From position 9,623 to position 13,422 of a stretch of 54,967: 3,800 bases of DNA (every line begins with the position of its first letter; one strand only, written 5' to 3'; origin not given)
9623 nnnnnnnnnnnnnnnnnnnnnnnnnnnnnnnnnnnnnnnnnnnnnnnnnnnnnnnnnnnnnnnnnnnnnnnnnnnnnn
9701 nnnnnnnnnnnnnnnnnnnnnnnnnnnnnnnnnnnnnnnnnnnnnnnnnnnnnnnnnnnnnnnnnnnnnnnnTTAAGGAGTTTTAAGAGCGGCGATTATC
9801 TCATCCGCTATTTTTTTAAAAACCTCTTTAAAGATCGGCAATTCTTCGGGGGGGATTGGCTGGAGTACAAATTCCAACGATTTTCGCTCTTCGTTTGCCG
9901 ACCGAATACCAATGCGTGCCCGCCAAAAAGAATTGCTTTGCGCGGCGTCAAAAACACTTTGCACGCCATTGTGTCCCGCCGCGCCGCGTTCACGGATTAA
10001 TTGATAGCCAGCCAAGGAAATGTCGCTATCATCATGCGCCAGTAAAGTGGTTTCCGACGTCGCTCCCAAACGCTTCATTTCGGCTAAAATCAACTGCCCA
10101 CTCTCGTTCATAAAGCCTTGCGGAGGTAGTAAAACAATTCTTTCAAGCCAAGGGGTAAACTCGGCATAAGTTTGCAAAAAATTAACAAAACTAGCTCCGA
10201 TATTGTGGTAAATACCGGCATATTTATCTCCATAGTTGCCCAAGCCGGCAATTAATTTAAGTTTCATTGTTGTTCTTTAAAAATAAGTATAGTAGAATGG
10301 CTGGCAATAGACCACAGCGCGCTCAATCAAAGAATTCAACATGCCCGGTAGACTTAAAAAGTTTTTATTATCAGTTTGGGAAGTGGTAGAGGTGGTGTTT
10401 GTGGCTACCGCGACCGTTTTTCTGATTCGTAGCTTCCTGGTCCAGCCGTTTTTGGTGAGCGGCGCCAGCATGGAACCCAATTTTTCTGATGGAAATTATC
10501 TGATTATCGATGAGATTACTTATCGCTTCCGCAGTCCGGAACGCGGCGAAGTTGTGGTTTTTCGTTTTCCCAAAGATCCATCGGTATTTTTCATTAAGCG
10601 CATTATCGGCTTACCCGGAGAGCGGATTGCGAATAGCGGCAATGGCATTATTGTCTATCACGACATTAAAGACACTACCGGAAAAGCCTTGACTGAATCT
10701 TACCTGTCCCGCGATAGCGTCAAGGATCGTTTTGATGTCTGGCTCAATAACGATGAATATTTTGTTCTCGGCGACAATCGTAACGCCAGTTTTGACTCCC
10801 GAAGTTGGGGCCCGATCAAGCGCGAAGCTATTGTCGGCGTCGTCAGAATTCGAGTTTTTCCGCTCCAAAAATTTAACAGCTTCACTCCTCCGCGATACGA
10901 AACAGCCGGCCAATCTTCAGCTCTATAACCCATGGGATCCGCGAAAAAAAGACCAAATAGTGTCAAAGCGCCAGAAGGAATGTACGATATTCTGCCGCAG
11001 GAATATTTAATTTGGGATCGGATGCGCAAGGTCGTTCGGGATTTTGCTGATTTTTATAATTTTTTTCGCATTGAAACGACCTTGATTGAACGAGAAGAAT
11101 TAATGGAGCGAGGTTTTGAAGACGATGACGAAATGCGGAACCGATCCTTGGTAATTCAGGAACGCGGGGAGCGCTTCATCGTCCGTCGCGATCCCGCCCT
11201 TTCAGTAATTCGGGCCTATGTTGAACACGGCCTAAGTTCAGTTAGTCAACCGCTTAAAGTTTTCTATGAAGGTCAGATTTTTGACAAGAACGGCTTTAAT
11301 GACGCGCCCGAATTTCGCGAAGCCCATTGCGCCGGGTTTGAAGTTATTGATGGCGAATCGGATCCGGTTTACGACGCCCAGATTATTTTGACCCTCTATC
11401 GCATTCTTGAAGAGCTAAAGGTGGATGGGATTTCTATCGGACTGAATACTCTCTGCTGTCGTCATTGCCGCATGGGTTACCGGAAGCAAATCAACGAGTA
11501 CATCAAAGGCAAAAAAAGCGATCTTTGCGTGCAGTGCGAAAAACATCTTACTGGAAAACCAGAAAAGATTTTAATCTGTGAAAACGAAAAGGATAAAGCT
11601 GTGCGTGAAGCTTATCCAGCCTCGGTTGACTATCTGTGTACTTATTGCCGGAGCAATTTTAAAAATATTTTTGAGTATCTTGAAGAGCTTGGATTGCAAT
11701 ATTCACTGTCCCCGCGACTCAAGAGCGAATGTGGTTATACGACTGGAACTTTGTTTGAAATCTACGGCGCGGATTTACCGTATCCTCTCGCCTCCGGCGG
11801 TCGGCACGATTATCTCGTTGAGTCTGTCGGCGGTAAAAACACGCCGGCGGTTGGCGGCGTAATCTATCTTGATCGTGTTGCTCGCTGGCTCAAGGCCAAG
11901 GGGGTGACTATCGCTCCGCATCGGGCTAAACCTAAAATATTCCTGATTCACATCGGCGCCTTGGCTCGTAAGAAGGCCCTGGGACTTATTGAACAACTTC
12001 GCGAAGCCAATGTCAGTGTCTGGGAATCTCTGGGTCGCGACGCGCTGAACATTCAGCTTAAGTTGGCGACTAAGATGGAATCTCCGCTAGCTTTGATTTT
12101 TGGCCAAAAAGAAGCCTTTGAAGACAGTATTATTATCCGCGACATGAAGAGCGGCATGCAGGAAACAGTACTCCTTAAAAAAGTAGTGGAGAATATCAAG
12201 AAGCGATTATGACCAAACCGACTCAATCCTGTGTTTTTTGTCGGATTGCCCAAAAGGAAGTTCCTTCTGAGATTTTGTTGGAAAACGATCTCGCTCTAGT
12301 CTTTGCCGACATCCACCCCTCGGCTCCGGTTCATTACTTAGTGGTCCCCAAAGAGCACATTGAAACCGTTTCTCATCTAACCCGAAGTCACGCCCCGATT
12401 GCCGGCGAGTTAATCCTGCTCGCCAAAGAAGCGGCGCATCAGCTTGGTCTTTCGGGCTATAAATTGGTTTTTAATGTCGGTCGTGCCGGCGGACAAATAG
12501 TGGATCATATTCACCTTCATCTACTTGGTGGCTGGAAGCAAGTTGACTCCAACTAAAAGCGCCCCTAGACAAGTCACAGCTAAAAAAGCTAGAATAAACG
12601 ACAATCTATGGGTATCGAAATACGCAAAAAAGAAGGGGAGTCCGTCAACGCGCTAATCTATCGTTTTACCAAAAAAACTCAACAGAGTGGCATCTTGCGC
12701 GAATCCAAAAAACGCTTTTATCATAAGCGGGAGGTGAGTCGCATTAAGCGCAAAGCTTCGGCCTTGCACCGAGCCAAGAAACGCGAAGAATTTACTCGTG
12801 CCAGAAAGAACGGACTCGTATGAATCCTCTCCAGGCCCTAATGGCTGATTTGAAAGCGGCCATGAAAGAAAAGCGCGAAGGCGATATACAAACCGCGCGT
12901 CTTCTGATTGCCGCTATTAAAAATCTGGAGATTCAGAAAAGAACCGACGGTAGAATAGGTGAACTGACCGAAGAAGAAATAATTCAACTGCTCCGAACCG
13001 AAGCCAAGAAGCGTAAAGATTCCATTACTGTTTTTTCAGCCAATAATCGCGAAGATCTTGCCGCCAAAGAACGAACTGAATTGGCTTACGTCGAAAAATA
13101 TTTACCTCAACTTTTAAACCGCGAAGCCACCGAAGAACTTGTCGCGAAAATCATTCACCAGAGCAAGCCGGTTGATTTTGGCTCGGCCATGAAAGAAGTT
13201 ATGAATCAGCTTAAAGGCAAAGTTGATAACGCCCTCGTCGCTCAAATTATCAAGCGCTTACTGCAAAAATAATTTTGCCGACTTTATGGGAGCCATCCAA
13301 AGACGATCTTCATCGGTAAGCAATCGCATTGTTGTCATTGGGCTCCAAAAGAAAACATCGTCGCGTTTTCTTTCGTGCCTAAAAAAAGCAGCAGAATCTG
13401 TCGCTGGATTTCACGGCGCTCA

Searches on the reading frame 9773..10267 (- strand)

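Call 103: search_protein_families(library=pfam, proteins=[window:9773-10267:-], max_evalue=0.0001)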
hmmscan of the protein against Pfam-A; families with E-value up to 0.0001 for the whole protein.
window:9773-10267:- (164 aa): 1 family
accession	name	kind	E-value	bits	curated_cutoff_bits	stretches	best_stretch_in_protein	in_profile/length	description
PF01195.25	Pept_tRNA_hydro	-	1.1e-31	110.5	27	1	5-161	1-171/183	Peptidyl-tRNA hydrolase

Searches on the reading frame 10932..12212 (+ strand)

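Call 23: search_protein_families(library=pfam, proteins=[window:10932-12212:+], max_evalue=0.00001)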
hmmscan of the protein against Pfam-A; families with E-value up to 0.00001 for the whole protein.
window:10932-12212:+ (426 aa): 2 families
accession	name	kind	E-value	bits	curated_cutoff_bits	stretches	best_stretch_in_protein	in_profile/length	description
PF13393.11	tRNA-synt_His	-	9.9e-26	91.1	25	1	16-316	1-308/308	Histidyl-tRNA synthetase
PF03129.25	HGTP_anticodon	-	2.8e-08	34.2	21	1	338-425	4-94/94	Anticodon binding domain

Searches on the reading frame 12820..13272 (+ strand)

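Call 103: search_protein_families(library=pfam, proteins=[window:12820-13272:+], max_evalue=0.0001)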
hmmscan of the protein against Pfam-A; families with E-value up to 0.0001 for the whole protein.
window:12820-13272:+ (150 aa): 1 family
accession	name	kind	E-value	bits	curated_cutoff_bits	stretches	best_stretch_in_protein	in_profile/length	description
PF09424.15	YqeY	-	8e-34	117.2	27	1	6-148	3-143/143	Yqey-like protein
